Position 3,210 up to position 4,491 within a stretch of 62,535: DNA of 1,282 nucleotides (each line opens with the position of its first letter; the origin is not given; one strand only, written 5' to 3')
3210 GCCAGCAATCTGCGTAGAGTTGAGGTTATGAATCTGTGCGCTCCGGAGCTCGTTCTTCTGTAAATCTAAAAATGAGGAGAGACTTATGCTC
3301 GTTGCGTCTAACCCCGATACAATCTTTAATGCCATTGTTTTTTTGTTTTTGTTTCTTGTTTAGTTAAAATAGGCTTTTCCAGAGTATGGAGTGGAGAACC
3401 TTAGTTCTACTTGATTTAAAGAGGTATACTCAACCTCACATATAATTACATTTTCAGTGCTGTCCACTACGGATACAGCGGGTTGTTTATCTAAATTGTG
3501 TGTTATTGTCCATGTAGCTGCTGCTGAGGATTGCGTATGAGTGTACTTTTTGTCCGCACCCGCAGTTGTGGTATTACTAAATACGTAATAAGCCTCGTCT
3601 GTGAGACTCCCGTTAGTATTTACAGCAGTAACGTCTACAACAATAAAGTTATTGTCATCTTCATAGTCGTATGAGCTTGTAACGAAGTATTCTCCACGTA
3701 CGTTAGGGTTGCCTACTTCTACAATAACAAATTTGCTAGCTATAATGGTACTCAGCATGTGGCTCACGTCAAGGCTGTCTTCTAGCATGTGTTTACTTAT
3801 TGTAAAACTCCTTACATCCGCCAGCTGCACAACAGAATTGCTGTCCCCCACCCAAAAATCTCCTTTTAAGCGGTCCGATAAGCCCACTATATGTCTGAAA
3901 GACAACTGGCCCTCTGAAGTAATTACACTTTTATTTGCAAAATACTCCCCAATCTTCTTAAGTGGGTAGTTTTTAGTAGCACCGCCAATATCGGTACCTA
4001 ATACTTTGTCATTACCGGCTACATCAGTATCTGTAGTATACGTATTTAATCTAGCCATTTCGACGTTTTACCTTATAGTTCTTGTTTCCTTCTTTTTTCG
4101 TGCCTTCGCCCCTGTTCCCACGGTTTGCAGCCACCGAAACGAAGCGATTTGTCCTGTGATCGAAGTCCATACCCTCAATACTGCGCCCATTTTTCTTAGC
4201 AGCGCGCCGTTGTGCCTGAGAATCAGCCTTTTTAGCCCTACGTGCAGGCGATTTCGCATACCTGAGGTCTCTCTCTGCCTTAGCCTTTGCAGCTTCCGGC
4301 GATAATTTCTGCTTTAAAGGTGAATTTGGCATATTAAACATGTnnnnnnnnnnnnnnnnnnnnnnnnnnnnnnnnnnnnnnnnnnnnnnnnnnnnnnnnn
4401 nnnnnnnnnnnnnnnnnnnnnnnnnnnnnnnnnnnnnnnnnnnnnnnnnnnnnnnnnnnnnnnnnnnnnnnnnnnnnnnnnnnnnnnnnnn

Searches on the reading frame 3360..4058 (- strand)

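Call 93: search_protein_families(library=phrogs, max_evalue=0.001, proteins=[window:3360-4058:-])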
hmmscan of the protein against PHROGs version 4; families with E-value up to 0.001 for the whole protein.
window:3360-4058:- (232 aa): 4 families
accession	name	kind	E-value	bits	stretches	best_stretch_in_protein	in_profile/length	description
phrog_30556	-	unknown function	9.2e-19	69.3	1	123-232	49-159/159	-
phrog_34633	-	unknown function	1.7e-18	68.2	1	165-232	185-252/252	-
phrog_21918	-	unknown function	5.7e-15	56.3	1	168-232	61-127/200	-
phrog_10272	-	unknown function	2.2e-13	51.3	1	152-232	124-200/200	-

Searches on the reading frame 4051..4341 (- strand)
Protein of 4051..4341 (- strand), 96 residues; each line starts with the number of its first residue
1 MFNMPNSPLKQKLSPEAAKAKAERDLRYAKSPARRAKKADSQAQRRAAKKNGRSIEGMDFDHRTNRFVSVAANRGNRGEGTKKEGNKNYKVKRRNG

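Call 8: search_protein_families(library=phrogs, proteins=[window:4051-4341:-], max_evalue=0.01)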
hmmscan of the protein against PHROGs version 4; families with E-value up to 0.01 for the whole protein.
window:4051-4341:- (96 aa): 1 family
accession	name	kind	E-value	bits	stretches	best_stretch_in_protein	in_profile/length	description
phrog_6437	-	unknown function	5.3e-05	24.8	1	14-83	13-84/86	-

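Call 15: search_protein_families(library=pfam, proteins=[window:4051-4341:-], max_evalue=0.1)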
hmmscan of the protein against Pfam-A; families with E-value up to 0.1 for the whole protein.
window:4051-4341:- (96 aa): 0 families

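Call 88: search_protein_families(library=pfam, max_evalue=0.01, proteins=[window:4051-4341:-])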
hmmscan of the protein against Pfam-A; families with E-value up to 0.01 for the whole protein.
window:4051-4341:- (96 aa): 0 families
